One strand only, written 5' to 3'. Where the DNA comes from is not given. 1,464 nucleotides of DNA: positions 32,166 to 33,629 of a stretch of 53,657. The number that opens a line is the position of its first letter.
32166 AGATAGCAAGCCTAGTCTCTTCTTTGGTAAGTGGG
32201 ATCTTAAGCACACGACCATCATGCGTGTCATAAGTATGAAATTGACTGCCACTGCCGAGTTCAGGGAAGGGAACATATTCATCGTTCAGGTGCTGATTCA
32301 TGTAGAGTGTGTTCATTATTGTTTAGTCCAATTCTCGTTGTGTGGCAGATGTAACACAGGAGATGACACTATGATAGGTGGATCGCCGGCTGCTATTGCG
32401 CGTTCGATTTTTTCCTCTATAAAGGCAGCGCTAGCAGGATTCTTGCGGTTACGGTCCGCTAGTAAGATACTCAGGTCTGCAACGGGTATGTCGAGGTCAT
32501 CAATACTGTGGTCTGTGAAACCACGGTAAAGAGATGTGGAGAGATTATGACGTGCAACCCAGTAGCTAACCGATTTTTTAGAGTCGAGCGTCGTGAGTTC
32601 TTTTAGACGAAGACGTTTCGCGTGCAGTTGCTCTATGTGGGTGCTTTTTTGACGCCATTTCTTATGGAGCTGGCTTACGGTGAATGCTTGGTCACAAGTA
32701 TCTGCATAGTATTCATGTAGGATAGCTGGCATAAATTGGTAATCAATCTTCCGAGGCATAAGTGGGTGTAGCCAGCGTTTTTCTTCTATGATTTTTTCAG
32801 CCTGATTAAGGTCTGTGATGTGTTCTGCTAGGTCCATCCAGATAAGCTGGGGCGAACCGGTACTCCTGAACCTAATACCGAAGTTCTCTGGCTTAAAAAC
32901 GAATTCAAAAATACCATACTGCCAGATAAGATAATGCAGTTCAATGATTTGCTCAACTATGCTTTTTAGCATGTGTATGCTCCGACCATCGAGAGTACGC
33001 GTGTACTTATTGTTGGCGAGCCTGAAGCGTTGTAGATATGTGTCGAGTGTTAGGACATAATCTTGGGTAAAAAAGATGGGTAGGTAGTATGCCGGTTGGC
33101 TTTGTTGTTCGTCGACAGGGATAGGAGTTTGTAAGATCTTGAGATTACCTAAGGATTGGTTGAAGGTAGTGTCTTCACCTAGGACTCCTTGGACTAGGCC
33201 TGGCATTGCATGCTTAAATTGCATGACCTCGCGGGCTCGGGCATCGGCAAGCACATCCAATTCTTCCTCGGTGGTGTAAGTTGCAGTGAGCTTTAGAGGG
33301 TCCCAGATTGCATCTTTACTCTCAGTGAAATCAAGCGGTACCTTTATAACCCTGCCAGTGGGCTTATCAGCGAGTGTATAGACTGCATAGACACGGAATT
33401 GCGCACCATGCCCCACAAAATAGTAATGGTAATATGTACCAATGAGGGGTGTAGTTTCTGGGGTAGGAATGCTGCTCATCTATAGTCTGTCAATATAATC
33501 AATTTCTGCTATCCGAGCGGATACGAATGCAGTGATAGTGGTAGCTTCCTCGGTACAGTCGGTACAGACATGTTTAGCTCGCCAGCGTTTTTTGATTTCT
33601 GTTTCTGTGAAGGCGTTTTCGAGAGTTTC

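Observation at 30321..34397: Translationally coupled four-gene operon of duplicated pairs of uncharacterised kinase-like paralogs (B2-A2-B1-A1)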

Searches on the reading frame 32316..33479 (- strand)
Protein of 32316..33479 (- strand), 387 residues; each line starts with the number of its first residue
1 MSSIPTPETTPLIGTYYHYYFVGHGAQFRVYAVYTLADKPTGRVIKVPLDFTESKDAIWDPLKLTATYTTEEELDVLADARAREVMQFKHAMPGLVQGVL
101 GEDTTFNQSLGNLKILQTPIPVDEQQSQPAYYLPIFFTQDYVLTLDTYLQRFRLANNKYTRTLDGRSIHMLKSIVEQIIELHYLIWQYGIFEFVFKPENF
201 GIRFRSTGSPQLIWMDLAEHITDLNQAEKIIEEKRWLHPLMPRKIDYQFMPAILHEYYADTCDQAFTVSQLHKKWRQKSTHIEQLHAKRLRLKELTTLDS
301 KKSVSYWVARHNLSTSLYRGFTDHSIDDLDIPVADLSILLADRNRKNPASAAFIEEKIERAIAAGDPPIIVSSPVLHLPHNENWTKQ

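Call 3: search_protein_families(library=pfam, proteins=[window:32316-33479:-], max_evalue=10)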
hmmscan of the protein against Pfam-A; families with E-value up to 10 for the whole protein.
window:32316-33479:- (387 aa): 0 families

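Call 4: search_protein_families(library=ncbifam, proteins=[window:32316-33479:-], max_evalue=10)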
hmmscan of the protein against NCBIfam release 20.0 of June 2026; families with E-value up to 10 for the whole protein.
window:32316-33479:- (387 aa): 0 families

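Call 5: search_protein_families(library=padloc, proteins=[window:32316-33479:-], max_evalue=10)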
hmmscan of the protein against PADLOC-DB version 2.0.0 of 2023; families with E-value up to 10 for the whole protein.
window:32316-33479:- (387 aa): 0 families

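Call 10: find_homologous_proteins(query=window:32316-33479:-, max_evalue=0.001)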
Query window:32316-33479:- (387 aa): 74 proteins with E <= 0.001 among 4805 candidates.
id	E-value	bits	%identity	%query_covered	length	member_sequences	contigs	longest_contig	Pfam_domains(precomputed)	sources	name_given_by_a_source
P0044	1.1e-262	889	100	100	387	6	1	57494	-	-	-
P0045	2.3e-209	713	80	99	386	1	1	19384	-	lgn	-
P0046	3.0e-204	697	78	99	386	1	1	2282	-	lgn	-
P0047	6.4e-180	617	69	97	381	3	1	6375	-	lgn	-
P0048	9.5e-177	606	70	96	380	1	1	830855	-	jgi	jgi:hypothetical protein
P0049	2.4e-157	542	63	96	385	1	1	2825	-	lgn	-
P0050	3.2e-157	542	63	98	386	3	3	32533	-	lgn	-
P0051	9.2e-156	537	61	99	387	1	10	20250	-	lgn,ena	-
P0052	9.2e-150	517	63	90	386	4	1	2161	-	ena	-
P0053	1.1e-146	507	62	93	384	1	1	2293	-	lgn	-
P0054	2.4e-141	490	61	91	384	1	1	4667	-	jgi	jgi:hypothetical protein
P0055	7.3e-140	485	59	93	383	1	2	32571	-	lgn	-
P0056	2.3e-138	480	57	92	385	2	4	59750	-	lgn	-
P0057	1.4e-137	477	55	97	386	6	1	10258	-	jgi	jgi:hypothetical protein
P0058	2.1e-136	473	55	98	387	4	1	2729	-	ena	-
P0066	7.0e-131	455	54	95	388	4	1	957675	-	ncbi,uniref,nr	ncbi:hypothetical protein PV379_04405 [Streptomyces caniscabiei]|uniref:hypothetical protein n=1 Tax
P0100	6.1e-103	363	47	93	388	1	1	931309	-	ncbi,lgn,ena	-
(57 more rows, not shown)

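Call 34: predict_structure(alignment_id=A3)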
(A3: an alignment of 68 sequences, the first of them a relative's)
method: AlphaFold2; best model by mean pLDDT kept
length: 387 residues; sequences in the alignment: 68
mean_pLDDT: 90.1   pTM: 0.86
mean pLDDT of the five models: 90.1, 90.1, 89.3, 88.3, 87.4
residues with pLDDT >= 90: 290; 70-90: 70; 50-70: 8; < 50: 19
segments of 3 or more residues with pLDDT < 50: 370-387
pLDDT, mean of each block of 10 residues (from residue 1): 76 97 94 96 96 93 89 95 90 94 96 95 88 95 93 85 88 97 98 93 93 92 97 96 88 94 98 98 97 97 97 94 94 97 84 82 73 39 37
secondary structure, 60 per line:
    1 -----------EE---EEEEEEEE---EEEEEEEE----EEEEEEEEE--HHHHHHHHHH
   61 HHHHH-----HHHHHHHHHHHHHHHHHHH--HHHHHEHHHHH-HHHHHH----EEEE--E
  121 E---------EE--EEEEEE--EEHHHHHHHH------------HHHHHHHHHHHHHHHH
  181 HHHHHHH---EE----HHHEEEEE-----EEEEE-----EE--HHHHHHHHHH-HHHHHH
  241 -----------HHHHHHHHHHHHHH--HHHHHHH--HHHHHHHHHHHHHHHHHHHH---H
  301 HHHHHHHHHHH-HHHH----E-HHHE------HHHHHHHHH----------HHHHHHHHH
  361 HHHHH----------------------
elements in order: E17-24 E28-35 E40-48 H51-65 H71-89 H92-96 H98-102 H104-109 E114-117 E135-140 H145-152 H165-187 E200-204 E210-214 H224-233 H235-240 H252-265 H268-274 H277-296 H300-311 H313-316 H333-341 H352-365

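Call 38: fold_search(model_id=the predicted structure, library=pdb)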
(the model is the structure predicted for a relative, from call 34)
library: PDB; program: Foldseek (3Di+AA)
matches with E <= 10: 995; with E <= 0.001: 69
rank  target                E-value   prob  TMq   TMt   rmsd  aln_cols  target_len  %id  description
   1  4o6e                  2.6e-05  1.00  0.29  0.32  17.7       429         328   11  Discovery of 5,6,7,8-tetrahydropyrido[3,4-d]pyrimidine Inhibitors of Erk2 (released 2014-05-21)
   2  7ugb_A                4.0e-05  1.00  0.29  0.32  17.6       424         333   12  Crystal structure of rat ERK2 complexed with docking peptide from ISG20 (released 2023-03-29)
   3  4gyi                  4.2e-05  1.00  0.29  0.32  11.8       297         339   10  Crystal structure of the Rio2 kinase-ADP/Mg2+-phosphoaspartate complex from Chaetomium thermophilum (released 2012-10-17)
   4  9eih_A                5.2e-05  1.00  0.32  0.29  18.3       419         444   12  Import stalled PINK1 TOM complex (released 2025-03-12)
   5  2qo9                  1.1e-04  1.00  0.25  0.33  10.3       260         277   14  Human EphA3 kinase and juxtamembrane region, phosphorylated, AMP-PNP bound (released 2007-08-21)
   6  8pt5                  1.1e-04  0.99  0.28  0.32  18.6       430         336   12  ERK2 covelently bound to RU187 cyclohexenone based inhibitor (released 2024-07-24)
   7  6hk6_E                1.5e-04  1.00  0.28  0.35   9.0       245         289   12  Human RIOK2 bound to inhibitor (released 2018-10-24)
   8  6yid_A                1.6e-04  1.00  0.27  0.38   8.5       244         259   14  Crystal structure of ULK2 in complex with SBI-0206965 (released 2020-06-17)
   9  8pt3                  1.6e-04  0.99  0.29  0.32  19.1       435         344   13  ERK2 covelently bound to RU77 cyclohexenone based inhibitor (released 2024-07-24)
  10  3qyz                  1.6e-04  0.99  0.28  0.31  18.3       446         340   10  Crystal structure of ERK2 in complex with an inhibitor (released 2011-08-24)
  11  6hk6_A                2.2e-04  1.00  0.29  0.37   8.7       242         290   12  Human RIOK2 bound to inhibitor (released 2018-10-24)
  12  3fy2_A                2.2e-04  1.00  0.25  0.32  10.5       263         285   12  Human EphA3 Kinase and Juxtamembrane Region Bound to Substrate KQWDNYEFIW (released 2009-02-03)
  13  4w9x                  2.4e-04  1.00  0.24  0.29  10.5       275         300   11  Crystal Structure of BMP-2-inducible kinase in complex with baricitinib (released 2014-09-10)
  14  4nif_B                2.4e-04  0.99  0.29  0.31  16.3       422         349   12  Heterodimeric structure of ERK2 and RSK1 (released 2014-11-12)
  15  5ikw                  2.5e-04  1.00  0.27  0.33  10.7       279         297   11  Crystal Structure of BMP-2-inducible kinase in complex with an Indazole inhibitor (released 2016-06-29)
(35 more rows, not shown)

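Call 45: find_related_loci(query=A3, collection=metagenome_contigs, flank=6000)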
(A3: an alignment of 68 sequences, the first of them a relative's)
Query A3 (387 aa) in metagenome_contigs; peptide patterns used: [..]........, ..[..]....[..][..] (x = any residue, [..] = any of these).
100 stretches matched a pattern; 10 encode a relative of the query (tblastn E <= 1e-3); 10 distinct loci.
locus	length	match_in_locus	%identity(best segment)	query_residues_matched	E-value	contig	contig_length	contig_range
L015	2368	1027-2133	70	7-375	0e+0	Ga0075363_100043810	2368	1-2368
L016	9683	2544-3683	63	1-383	5e-167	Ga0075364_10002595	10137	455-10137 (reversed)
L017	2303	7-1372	53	1-363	6e-142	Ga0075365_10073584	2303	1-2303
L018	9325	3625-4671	53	14-363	2e-131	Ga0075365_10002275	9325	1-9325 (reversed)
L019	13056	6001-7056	52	9-363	1e-121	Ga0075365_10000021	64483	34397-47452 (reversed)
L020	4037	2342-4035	60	1-286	1e-119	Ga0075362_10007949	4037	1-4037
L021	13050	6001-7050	49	9-364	4e-116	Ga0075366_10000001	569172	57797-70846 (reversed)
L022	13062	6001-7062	48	11-367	1e-113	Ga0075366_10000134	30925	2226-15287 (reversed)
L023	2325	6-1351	47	5-367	2e-117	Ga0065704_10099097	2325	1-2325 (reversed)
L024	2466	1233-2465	58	1-278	1e-48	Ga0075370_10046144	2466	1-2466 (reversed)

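Call 65: search_protein_families(library=pfam, proteins=[L016:144-1442:-, L016:5929-6804:-, L019:3551-4849:-, L019:9167-9955:-, L022:9178-9981:-], max_evalue=0.001)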
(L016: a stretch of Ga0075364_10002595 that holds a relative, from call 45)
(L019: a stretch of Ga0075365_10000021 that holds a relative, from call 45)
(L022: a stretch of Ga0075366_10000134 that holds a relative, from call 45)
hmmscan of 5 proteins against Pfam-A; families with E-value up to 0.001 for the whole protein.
L016:144-1442:- (432 aa): 2 families
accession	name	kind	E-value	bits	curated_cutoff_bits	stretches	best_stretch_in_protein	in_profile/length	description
PF00587.30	tRNA-synt_2b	-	1.4e-30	107.1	29.3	1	230-409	2-179/179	tRNA synthetase class II core domain (G, H, P, S and T)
PF02403.27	Seryl_tRNA_N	-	1.7e-22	80.2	28.2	1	1-102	1-107/108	Seryl-tRNA synthetase N-terminal domain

L016:5929-6804:- (291 aa): 0 families

L019:3551-4849:- (432 aa): 2 families
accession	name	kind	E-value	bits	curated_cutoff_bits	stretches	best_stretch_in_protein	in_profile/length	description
PF00587.30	tRNA-synt_2b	-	4.8e-30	105.4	29.3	1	230-409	2-179/179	tRNA synthetase class II core domain (G, H, P, S and T)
PF02403.27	Seryl_tRNA_N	-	2.7e-23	82.7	28.2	1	1-103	1-108/108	Seryl-tRNA synthetase N-terminal domain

L019:9167-9955:- (262 aa): 1 family
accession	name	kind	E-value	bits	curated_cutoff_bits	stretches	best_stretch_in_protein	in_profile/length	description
PF12705.13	PDDEXK_1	-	1.1e-10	42.4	22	1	61-247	68-243/247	PD-(D/E)XK nuclease superfamily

L022:9178-9981:- (267 aa): 2 families
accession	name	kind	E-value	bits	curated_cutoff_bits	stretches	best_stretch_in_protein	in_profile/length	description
PF12705.13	PDDEXK_1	-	9e-13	49.2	22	1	60-248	67-244/247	PD-(D/E)XK nuclease superfamily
PF01930.23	Cas_Cas4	-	0.00068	20.2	22.7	0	136-245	59-156/160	Domain of unknown function DUF83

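Call 71: fold_search(model_id=the predicted structure, library=viral)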
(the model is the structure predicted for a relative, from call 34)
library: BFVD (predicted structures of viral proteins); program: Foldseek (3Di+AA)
matches with E <= 10: 392; with E <= 0.001: 39
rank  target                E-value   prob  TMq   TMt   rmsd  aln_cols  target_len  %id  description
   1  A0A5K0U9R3            4.8e-06  1.00  0.29  0.28  27.2       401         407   15  Putaive kinase [Yasminevirus sp. GU-2018]
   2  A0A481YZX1            6.9e-06  1.00  0.29  0.27  24.8       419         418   12  Protein kinase domain-containing protein [Mimivirus LCMiAC01]
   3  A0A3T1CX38            7.3e-06  1.00  0.38  0.15  21.1       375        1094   10  Uncharacterized protein [Acanthamoeba castellanii medusavirus J1]
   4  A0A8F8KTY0            8.6e-06  1.00  0.33  0.26  28.3       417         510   12  Serine/threonine kinase [Clandestinovirus]
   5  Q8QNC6                1.3e-05  1.00  0.33  0.39  14.7       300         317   13  EsV-1-156 [Ectocarpus siliculosus virus 1 (isolate New Zealand/Kaikoura/1988)]
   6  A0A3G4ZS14            1.8e-05  1.00  0.28  0.21  16.7       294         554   11  Protein kinase [Terrestrivirus sp.]
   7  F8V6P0                2.3e-05  1.00  0.27  0.22  23.6       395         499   11  Uncharacterized protein L702a [Acanthamoeba polyphaga mimivirus]
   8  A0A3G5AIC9            3.0e-05  1.00  0.29  0.26  13.5       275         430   16  Uncharacterized protein [Solumvirus sp.]
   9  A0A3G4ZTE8            4.8e-05  1.00  0.30  0.17  23.5       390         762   12  ABC1 atypical kinase-like domain-containing protein [Edafosvirus sp.]
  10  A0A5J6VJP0            5.4e-05  1.00  0.28  0.24  27.5       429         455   10  ABC1 family protein [Megaviridae environmental sample]
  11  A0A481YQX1            6.7e-05  1.00  0.31  0.48   8.1       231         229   12  Protein kinase [Iridovirus LCIVAC01]
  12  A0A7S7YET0            7.0e-05  1.00  0.37  0.33  16.2       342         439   13  Protein kinase domain-containing protein [Medusavirus stheno T3]
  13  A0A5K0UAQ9            7.0e-05  1.00  0.29  0.33  23.0       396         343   12  Serine/threonine protein kinase [Yasminevirus sp. GU-2018]
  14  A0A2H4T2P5            8.7e-05  0.99  0.28  0.19  27.8       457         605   11  Calcineurin-like phosphoesterase-like protein [Tomelloso virus]
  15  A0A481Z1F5            1.3e-04  1.00  0.31  0.24  21.9       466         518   11  Serine/threonine protein kinase [Mimivirus LCMiAC01]
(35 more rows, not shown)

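Call 78: search_dna_similar(query=window:32316-33479:-, collection=phages, mode=protein, max_evalue=0.001, max_rows=10)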
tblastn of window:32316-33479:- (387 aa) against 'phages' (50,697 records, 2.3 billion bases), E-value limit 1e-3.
No match.

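Call 79: search_dna_similar(query=window:32316-33479:-, collection=plasmids, mode=protein, max_evalue=0.001, max_rows=10)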
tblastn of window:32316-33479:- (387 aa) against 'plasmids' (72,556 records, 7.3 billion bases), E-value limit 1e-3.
No match.

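Call 82: search_protein_families(library=phrogs, proteins=[window:32316-33479:-], max_evalue=0.01)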
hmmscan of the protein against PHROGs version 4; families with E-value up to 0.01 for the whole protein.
window:32316-33479:- (387 aa): 0 families

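Call 83: find_encoding_contigs(protein=P0066, flank=7000, max_places=1)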
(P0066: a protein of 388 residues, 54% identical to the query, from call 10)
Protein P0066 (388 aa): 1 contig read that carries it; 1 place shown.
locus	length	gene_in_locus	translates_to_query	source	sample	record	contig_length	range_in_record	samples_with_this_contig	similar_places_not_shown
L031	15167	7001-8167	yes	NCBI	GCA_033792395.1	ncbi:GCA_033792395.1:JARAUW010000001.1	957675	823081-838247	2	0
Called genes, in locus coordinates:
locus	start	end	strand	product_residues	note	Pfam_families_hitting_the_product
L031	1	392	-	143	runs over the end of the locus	-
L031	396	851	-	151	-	-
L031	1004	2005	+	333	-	PF24096:DUF7379 (faint), PF07819:PGAP1 (weak), PF12697:Abhydrolase_6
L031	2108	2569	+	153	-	PF02367:TsaE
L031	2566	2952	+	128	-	PF00814:TsaD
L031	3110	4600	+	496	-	PF12072:RNase_Y_N, PF13083:KH_KhpA-B (faint), PF00013:KH_1 (weak), PF01966:HD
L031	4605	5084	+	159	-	PF00293:NUDIX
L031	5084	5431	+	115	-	-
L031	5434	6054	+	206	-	PF04203:Sortase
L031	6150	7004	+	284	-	-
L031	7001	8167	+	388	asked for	-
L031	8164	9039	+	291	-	-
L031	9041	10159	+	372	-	-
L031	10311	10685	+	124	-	PF03779:SPW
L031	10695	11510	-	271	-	PF09335:VTT_dom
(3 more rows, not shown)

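Call 84: find_encoding_contigs(protein=P0100, flank=7000, max_places=1)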
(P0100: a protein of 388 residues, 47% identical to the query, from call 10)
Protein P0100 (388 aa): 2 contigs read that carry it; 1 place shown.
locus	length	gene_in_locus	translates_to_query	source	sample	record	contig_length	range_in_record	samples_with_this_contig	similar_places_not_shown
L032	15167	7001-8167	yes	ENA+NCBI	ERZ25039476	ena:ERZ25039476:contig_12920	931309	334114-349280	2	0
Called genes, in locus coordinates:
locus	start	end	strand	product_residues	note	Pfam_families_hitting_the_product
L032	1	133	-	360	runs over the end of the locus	-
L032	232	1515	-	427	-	PF00675:Peptidase_M16, PF05193:Peptidase_M16_C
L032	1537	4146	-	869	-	PF07517:SecA_DEAD, PF01043:SecA_PP_bind, PF21090:P-loop_SecA, PF07516:SecA_SW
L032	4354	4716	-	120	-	PF02482:Ribosomal_S30AE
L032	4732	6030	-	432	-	PF02403:Seryl_tRNA_N, PF00587:tRNA-synt_2b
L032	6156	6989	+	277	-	-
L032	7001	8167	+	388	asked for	-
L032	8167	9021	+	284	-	-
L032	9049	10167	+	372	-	-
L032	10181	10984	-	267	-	PF12705:PDDEXK_1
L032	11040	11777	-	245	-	-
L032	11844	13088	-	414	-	PF01938:TRAM, PF05958:tRNA_U5-meth_tr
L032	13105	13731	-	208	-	PF00702:Hydrolase, PF12710:HAD, PF13419:HAD_2, PF13242:Hydrolase_like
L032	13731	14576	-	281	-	PF00483:NTP_transferase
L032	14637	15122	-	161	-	PF01625:PMSR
